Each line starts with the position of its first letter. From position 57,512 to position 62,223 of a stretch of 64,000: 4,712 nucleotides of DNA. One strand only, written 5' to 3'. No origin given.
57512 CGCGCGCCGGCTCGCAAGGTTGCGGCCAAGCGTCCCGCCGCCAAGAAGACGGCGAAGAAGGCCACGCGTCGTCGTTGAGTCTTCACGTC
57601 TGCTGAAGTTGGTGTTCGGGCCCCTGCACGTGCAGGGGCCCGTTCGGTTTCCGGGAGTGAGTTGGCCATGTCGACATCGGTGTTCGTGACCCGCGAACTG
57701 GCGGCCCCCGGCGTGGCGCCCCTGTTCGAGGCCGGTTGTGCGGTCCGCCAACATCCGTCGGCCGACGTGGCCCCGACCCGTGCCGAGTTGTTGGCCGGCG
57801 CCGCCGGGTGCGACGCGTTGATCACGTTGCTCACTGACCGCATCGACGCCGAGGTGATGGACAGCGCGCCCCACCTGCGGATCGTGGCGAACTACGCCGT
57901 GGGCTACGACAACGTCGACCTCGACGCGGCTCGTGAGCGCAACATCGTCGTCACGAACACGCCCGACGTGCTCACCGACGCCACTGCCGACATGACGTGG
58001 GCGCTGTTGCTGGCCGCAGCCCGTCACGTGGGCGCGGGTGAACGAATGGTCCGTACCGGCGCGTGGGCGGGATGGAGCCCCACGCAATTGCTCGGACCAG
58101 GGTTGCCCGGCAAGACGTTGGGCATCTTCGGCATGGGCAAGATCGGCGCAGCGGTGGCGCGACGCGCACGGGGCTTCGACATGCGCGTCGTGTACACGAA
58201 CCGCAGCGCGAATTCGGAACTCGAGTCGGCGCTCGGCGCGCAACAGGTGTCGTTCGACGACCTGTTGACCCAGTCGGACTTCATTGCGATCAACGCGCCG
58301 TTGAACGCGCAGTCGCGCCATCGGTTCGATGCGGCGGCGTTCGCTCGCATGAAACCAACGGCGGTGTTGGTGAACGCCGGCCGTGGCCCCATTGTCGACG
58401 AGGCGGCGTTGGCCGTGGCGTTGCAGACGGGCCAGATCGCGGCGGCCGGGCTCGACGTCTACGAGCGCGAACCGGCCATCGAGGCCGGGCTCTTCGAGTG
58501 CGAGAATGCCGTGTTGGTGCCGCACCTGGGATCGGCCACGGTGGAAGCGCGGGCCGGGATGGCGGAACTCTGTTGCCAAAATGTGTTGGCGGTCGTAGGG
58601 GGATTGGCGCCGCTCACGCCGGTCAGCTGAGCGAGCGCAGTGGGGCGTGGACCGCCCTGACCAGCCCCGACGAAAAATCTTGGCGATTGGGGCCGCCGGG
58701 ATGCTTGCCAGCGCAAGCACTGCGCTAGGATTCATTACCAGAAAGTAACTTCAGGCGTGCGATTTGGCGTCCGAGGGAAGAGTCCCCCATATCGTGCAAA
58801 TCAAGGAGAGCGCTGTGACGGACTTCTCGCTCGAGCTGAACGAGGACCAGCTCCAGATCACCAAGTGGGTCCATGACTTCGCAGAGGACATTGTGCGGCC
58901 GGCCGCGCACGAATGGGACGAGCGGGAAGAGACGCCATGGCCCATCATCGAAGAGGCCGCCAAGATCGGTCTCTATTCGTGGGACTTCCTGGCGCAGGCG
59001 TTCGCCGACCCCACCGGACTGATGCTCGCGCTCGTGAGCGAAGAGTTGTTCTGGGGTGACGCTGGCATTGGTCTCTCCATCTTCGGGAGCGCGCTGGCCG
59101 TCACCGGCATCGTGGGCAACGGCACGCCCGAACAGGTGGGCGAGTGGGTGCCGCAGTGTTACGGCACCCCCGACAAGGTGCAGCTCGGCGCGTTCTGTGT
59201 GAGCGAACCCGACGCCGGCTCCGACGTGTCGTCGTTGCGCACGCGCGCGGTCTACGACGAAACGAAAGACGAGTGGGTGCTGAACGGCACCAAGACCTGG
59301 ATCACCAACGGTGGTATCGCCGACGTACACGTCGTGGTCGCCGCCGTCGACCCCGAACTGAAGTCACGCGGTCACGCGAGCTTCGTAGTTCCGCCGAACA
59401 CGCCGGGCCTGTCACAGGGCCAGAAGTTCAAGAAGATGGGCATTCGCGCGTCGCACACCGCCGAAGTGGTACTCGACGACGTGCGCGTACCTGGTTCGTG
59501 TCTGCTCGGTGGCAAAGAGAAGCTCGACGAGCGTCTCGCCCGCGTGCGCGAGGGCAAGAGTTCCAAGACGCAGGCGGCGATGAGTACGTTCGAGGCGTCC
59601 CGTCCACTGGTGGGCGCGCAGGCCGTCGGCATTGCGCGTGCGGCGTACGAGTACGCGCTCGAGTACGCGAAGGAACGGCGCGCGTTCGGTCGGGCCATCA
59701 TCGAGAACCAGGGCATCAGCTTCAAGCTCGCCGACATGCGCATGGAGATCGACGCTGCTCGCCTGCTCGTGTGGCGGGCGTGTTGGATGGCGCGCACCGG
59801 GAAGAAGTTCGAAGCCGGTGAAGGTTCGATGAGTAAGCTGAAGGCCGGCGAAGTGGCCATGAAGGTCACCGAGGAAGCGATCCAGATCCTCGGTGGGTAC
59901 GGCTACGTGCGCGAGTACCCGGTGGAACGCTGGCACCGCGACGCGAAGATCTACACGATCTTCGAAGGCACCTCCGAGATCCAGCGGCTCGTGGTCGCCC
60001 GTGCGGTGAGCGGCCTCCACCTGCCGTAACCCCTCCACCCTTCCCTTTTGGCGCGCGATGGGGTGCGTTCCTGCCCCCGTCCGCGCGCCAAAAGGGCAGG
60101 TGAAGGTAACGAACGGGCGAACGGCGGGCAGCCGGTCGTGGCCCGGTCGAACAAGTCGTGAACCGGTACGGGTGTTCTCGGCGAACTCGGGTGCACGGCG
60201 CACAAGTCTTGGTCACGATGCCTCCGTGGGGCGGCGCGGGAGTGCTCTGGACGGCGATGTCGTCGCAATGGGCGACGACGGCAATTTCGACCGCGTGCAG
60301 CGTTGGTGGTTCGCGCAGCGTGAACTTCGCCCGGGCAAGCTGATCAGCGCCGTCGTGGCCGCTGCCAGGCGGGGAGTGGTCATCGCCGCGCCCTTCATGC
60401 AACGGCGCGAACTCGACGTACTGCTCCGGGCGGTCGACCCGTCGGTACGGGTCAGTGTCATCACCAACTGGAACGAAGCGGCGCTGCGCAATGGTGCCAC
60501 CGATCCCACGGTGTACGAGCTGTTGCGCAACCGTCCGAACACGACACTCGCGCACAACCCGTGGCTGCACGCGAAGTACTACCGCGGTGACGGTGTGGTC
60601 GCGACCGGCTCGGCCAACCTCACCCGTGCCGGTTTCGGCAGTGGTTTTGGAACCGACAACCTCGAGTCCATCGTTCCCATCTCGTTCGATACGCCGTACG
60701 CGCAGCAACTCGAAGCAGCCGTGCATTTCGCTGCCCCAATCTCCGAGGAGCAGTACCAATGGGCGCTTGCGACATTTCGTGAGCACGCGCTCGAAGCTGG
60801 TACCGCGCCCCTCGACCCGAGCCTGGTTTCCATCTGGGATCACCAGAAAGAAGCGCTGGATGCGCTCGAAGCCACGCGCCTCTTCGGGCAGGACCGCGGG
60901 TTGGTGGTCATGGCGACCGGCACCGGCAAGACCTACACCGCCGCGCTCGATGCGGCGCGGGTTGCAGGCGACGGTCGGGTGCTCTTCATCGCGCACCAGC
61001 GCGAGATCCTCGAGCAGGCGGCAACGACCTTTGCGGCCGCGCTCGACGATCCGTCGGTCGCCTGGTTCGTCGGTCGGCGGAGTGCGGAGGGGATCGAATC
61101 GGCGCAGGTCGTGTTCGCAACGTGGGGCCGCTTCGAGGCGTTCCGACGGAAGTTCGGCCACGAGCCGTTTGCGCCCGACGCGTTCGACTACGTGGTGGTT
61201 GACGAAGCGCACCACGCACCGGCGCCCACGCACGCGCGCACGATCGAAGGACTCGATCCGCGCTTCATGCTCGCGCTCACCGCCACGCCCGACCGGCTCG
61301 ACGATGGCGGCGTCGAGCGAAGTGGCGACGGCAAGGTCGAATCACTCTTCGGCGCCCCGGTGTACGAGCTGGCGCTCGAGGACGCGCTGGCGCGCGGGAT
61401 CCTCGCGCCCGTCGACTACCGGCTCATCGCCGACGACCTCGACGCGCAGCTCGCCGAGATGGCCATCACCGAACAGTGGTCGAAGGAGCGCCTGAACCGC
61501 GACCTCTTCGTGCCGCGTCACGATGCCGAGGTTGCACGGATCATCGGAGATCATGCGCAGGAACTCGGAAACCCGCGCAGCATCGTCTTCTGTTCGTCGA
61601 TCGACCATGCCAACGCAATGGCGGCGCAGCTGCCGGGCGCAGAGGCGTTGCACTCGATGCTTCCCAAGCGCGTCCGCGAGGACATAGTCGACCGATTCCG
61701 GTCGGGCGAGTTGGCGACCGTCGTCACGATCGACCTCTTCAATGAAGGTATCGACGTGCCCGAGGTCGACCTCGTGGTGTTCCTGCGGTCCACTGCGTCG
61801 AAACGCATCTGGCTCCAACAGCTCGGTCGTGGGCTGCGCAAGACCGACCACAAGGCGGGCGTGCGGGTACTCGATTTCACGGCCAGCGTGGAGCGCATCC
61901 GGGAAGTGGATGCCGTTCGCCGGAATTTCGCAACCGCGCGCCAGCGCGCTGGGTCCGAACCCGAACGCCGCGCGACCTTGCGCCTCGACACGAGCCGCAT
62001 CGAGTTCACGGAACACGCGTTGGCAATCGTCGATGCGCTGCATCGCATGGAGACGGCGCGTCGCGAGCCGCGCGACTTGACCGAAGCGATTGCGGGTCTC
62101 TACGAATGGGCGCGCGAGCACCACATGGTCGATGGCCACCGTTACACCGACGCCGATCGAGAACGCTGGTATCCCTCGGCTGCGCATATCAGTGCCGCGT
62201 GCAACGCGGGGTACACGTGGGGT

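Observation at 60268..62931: Orphan HKD(PLD)-nuclease / SF2 DEAH-helicase fusion (887 aa) sitting among metabolic genes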

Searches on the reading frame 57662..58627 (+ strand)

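Call 52: search_protein_families(library=pfam, proteins=[window:57662-58627:+], max_evalue=0.01)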
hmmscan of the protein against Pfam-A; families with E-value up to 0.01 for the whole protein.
window:57662-58627:+ (322 aa): 3 families
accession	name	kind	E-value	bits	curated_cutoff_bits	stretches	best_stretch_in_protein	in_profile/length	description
PF02826.25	2-Hacid_dh_C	-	8.9e-58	195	25.1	1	114-290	2-178/178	D-isomer specific 2-hydroxyacid dehydrogenase, NAD binding domain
PF00389.36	2-Hacid_dh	-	1.2e-31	109.6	24.6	1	8-321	2-133/134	D-isomer specific 2-hydroxyacid dehydrogenase, catalytic domain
PF07991.19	KARI_N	-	0.002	18.2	20.6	1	148-218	2-74/165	Acetohydroxy acid isomeroreductase, NADPH-binding domain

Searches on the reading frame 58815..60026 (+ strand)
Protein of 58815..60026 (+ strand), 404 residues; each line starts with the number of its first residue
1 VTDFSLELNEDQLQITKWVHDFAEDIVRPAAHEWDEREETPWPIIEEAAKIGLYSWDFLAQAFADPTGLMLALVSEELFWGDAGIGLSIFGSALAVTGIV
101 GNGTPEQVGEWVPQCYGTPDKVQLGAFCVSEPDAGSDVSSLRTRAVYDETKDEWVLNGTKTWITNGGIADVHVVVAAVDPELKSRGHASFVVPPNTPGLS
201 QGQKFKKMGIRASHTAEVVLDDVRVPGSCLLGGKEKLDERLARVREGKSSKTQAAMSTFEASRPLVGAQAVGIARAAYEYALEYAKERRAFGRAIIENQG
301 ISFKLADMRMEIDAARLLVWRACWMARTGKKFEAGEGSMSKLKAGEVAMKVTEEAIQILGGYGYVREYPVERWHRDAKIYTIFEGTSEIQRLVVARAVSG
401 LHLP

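Call 16: find_related_loci(query=window:58815-60026:+, collection=genome_contigs, flank=10000)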
Query window:58815-60026:+ (404 aa) in genome_contigs; peptide patterns used: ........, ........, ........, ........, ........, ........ (x = any residue, [..] = any of these).
600 stretches matched a pattern (row limit reached: there are more); 594 encode a relative of the query (tblastn E <= 1e-3); the best 80 are kept; 80 distinct loci.
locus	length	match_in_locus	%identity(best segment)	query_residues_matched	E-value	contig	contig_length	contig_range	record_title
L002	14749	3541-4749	83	1-403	0e+0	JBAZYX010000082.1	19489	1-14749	MAG: Acidimicrobiia bacterium isolate SO_2017_GW1_92 NODE_10742_length_19489_cov_1.393244_OW334_2017, whole genome shotg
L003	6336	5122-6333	86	1-404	0e+0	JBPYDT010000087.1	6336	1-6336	MAG: Acidimicrobiia bacterium isolate Bin.019.fastaField_forest_FP2 k127_391038, whole genome shotgun sequence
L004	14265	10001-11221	83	1-404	0e+0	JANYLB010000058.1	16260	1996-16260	MAG: Actinomycetes bacterium isolate GL140_5_metabinner_8 GL140_5_k141_2218781, whole genome shotgun sequence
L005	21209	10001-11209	83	1-403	0e+0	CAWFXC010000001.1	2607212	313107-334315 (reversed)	MAG: uncultured Actinomycetes bacterium isolate MFD06714.bin.1.229 genome assembly, contig: contig_25239, whole genome s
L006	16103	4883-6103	81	1-404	0e+0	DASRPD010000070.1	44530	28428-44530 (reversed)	MAG TPA_asm: Acidimicrobiia bacterium isolate SMAG_U10286 k141_269857, whole genome shotgun sequence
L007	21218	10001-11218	81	1-403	0e+0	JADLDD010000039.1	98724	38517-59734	MAG: Acidimicrobiia bacterium isolate SJ254 c_000000319989, whole genome shotgun sequence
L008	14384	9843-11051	81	1-403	0e+0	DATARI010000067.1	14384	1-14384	MAG TPA_asm: Acidimicrobiales bacterium isolate SMAG_U5489 k141_4396609, whole genome shotgun sequence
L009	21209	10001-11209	80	1-403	0e+0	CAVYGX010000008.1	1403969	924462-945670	MAG: uncultured Acidimicrobiales bacterium isolate MFD03399.bin.2.91 genome assembly, contig: contig_723, whole genome s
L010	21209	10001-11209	80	1-403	0e+0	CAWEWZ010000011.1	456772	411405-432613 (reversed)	MAG: uncultured Acidimicrobiaceae bacterium isolate MFD05502.bin.2.144 genome assembly, contig: contig_7685, whole genom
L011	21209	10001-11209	83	1-403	0e+0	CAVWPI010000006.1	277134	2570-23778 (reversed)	MAG: uncultured Actinomycetes bacterium isolate MFD05442.bin.2.40 genome assembly, contig: contig_21572, whole genome sh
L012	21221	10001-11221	82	1-404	0e+0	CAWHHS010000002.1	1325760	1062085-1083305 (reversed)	MAG: uncultured Actinomycetes bacterium isolate MFD01872.bin.2.119 genome assembly, contig: contig_22443, whole genome s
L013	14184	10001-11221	82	1-404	0e+0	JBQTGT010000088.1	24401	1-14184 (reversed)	MAG: Actinomycetota bacterium isolate SAR205 c_000000110166, whole genome shotgun sequence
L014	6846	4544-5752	82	1-403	0e+0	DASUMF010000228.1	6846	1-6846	MAG TPA_asm: Acidimicrobiia bacterium isolate SMAG_U1564 k141_678770, whole genome shotgun sequence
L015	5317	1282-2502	81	1-404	0e+0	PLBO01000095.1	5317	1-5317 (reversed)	MAG: Actinomycetota bacterium isolate palsa_610 73.20111000_P3M.68_contig_31562, whole genome shotgun sequence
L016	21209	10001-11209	80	1-403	0e+0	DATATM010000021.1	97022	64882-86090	MAG TPA_asm: Acidimicrobiales bacterium isolate SMAG_U5546 k141_1928863, whole genome shotgun sequence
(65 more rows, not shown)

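Call 52: search_protein_families(library=pfam, proteins=[window:58815-60026:+], max_evalue=0.01)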
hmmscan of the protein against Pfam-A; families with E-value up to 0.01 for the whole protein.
window:58815-60026:+ (404 aa): 5 families
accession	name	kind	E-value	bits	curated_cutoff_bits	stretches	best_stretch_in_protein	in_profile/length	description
PF00441.29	Acyl-CoA_dh_1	-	3.5e-50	170.5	22.4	1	254-398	6-149/150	Acyl-CoA dehydrogenase, C-terminal domain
PF02770.24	Acyl-CoA_dh_M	-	8.6e-27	93.6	33.3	1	126-223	1-97/97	Acyl-CoA dehydrogenase, middle domain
PF08028.16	Acyl-CoA_dh_2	-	6.9e-25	88.3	22.7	1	266-387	3-133/134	Acyl-CoA dehydrogenase, C-terminal domain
PF02771.21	Acyl-CoA_dh_N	-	5e-14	53.1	22.9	1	9-115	1-109/113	Acyl-CoA dehydrogenase, N-terminal domain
PF11794.13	HpaB_N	-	0.0011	19.1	35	1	146-226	170-264/270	4-hydroxyphenylacetate 3-hydroxylase N terminal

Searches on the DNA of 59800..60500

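Call 94: search_rna_families(source=window, start=59800, end=60500, threshold=evalue, max_evalue=1)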
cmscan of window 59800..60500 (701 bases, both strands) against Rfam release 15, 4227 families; matches with E-value up to 1: 2.
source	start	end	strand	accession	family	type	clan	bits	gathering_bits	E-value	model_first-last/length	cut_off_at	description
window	59818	59888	+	RF01134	sR30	Gene; snRNA; snoRNA; CD-box;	-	14.7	38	0.43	1-57/57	no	Small nucleolar RNA sR30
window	60070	60134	+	RF00226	IRES_n-myc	Cis-reg; IRES;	-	10.3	40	0.43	194-290/322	no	n-myc internal ribosome entry site (IRES)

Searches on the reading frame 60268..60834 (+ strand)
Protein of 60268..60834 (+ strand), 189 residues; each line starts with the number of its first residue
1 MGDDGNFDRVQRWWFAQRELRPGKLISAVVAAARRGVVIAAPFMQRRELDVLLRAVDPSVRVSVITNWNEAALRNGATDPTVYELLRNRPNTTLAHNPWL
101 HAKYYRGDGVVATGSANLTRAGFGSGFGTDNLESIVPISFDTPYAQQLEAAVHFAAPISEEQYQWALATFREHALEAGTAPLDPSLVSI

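Call 43: search_solved_structures(query=window:60268-60834:+, max_evalue=10, show_alignments=2)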
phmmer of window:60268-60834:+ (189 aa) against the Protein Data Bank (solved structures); distinct sequences matched with E-value up to 10: 10.
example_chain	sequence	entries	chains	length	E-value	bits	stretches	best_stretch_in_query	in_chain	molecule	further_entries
4o6q_A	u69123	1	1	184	0.64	12.9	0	90-154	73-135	HasAp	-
2bl0_A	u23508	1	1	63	0.76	12.6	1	22-68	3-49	MAJOR PLASMODIAL MYOSIN HEAVY CHAIN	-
28ro_0A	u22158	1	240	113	0.8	12.5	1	95-157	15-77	6,7-dimethyl-8-ribityllumazine synthase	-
7ems_A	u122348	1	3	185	0.83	12.5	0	91-154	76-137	Heme acquisition protein HasAp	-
3mol_A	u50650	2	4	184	0.91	12.4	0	47-64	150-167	Heme acquisition protein HasAp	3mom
3ell_A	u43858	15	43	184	0.96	12.3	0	47-64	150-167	HasAp (Heme acquisition protein HasAp) | Heme acquisition protein HasAp | Heme acquisition protein HasA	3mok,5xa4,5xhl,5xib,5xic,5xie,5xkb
3w8m_A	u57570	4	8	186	0.99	12.2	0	46-64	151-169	Heme acquisition protein HasAp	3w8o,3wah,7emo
5iqw_A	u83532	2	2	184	1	12.2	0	47-64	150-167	Heme acquisition protein HasAp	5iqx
7emt_A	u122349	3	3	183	1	12.2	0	46-64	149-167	Heme acquisition protein HasAp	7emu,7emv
7emw_A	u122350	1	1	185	1.1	12.1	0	46-64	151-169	Heme acquisition protein HasAp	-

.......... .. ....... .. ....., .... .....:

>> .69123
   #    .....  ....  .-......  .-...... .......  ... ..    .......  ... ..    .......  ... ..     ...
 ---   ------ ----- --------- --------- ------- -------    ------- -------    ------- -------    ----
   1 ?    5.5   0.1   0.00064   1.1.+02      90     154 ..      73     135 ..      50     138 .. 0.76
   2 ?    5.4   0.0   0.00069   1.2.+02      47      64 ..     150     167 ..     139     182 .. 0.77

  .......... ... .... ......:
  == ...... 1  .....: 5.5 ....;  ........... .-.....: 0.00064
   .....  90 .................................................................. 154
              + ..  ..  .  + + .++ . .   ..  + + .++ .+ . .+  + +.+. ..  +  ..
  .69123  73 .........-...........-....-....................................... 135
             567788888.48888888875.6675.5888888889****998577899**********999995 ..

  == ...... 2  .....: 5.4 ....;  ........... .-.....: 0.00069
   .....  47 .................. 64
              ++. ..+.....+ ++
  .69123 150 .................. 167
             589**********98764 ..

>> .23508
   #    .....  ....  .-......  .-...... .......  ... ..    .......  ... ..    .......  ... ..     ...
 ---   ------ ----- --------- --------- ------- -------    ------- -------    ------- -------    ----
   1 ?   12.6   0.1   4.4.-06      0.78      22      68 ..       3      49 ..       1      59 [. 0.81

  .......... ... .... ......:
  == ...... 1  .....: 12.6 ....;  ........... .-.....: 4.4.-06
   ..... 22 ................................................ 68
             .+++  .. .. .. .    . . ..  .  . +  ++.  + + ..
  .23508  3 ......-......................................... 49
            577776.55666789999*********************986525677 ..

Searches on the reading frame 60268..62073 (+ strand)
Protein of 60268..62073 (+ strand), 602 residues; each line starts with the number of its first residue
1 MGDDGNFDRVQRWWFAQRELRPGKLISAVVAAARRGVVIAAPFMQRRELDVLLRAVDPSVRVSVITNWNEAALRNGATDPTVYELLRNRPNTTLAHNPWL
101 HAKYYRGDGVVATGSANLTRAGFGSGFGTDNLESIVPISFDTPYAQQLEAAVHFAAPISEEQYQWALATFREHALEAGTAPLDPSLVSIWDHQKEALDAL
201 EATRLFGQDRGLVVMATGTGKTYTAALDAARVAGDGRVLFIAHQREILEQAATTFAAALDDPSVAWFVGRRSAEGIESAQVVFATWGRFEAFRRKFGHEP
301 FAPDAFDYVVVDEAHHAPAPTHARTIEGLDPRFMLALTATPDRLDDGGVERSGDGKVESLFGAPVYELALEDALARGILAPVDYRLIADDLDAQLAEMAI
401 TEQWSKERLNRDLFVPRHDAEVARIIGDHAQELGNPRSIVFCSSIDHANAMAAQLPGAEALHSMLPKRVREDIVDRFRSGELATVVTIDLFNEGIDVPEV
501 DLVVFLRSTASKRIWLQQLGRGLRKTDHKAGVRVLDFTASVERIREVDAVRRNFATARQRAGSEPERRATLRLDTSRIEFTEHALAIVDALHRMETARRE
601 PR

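Call 73: predict_structure(alignment_id=A4)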
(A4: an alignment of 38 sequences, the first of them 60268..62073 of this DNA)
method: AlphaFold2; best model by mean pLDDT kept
length: 602 residues; sequences in the alignment: 38
mean_pLDDT: 78.4   pTM: 0.67
mean pLDDT of the five models: 78.4, 77.8, 76.0, 76.0, 72.9
residues with pLDDT >= 90: 240; 70-90: 196; 50-70: 80; < 50: 86
segments of 3 or more residues with pLDDT < 50: 1-23, 103-115, 124-138, 178-185, 563-583, 600-602
pLDDT, mean of each block of 10 residues (from residue 1): 39 37 54 72 85 82 88 83 90 88 46 57 46 44 68 88 91 59 61 96 94 94 96 90 90 90 89 85 95 94 98 92 94 96 62 71 95 91 77 68 77 73 92 94 91 96 91 92 89 75 83 84 86 84 82 86 46 35 56 63 41
secondary structure, 60 per line:
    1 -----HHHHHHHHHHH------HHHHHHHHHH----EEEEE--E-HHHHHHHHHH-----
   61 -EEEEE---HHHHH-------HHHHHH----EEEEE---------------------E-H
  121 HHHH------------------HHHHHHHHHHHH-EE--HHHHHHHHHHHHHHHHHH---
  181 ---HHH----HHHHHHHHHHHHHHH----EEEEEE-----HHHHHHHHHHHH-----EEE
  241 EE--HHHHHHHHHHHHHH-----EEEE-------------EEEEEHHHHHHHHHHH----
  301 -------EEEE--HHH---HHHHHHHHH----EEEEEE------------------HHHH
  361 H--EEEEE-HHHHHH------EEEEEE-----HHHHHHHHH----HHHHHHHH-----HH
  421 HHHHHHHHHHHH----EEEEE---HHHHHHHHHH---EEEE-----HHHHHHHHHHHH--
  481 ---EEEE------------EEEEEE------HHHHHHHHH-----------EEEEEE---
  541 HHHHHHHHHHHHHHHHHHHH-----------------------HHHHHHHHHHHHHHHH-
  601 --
elements in order: H6-16 H23-32 E37-41 H46-55 E62-66 H70-74 H82-87 E92-96 H120-124 H143-154 H160-177 H191-205 E210-215 H221-232 E238-242 H245-258 E264-267 E281-285 H286-296 E308-311 H320-328 E333-338 H357-361 E364-368 H370-375 E382-387 H393-401 H406-413 H419-432 E437-441 H445-454 E458-461 H467-478 E484-487 E500-505 H512-520 E532-537 H541-560 H584-599

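Call 77: fold_search(model_id=the predicted structure, library=pdb)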
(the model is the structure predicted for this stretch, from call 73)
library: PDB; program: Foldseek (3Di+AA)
matches with E <= 10: 1676; with E <= 0.001: 898
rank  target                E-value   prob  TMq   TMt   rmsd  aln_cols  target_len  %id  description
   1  7clg_B                1.7e-28  1.00  0.42  0.32  21.5       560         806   25  Crystal structure of the ATP-dependent restriction endonuclease SauUSI (released 2021-01-20)
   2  7clg_A                5.9e-23  1.00  0.40  0.29  22.3       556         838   24  Crystal structure of the ATP-dependent restriction endonuclease SauUSI (released 2021-01-20)
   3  8h5y_A                1.4e-19  1.00  0.42  0.45   7.3       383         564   23  Crystal structure of RadD- ADP complex (released 2023-10-18)
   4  8h5y_B                7.9e-19  1.00  0.43  0.45   6.1       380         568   25  Crystal structure of RadD- ADP complex (released 2023-10-18)
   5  6jde_A                1.3e-18  1.00  0.41  0.44   7.0       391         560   24  crystal structure of a DNA repair protein (released 2019-06-26)
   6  7r7j_B                3.2e-18  1.00  0.43  0.45   6.3       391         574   23  Crystal structure of RadD with ADP (released 2022-04-13)
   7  6jde_B                4.8e-18  1.00  0.43  0.45   6.8       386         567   23  crystal structure of a DNA repair protein (released 2019-06-26)
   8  7o4k_7                1.2e-17  1.00  0.48  0.47   5.4       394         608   19  Yeast TFIIH in the contracted state within the pre-initiation complex (released 2021-06-16)
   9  7r7j_A                2.0e-17  1.00  0.41  0.43   7.1       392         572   24  Crystal structure of RadD with ADP (released 2022-04-13)
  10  3h1t                  2.2e-17  1.00  0.43  0.49  10.7       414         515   24  The fragment structure of a putative HsdR subunit of a type I restriction enzyme from Vibrio vulnificus YJ016 (released 2009-10-20)
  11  5tnu_A                2.6e-17  1.00  0.25  0.33  20.8       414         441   21  S. tokodaii XPB II crystal structure at 3.0 Angstrom resolution (released 2017-11-01)
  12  6p4w_A                7.2e-17  1.00  0.34  0.44  15.4       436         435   21  XPB helicase in a complex with truncated Bax1 from Sulfurisphaera tokodaii at 2.96 Angstrom resolution (released 2020-06-03)
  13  4xqk_A                8.5e-17  1.00  0.44  0.19  13.2       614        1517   14  ATP-dependent Type ISP restriction-modification enzyme LlaBIII bound to DNA (released 2015-09-16)
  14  7o4l_7                1.0e-16  1.00  0.48  0.48  22.3       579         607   16  Yeast TFIIH in the expanded state within the pre-initiation complex (released 2021-06-16)
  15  8h5z_B                1.1e-16  1.00  0.42  0.45   6.4       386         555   25  Crystal structure of RadD/ATP analogue complex (released 2023-10-18)
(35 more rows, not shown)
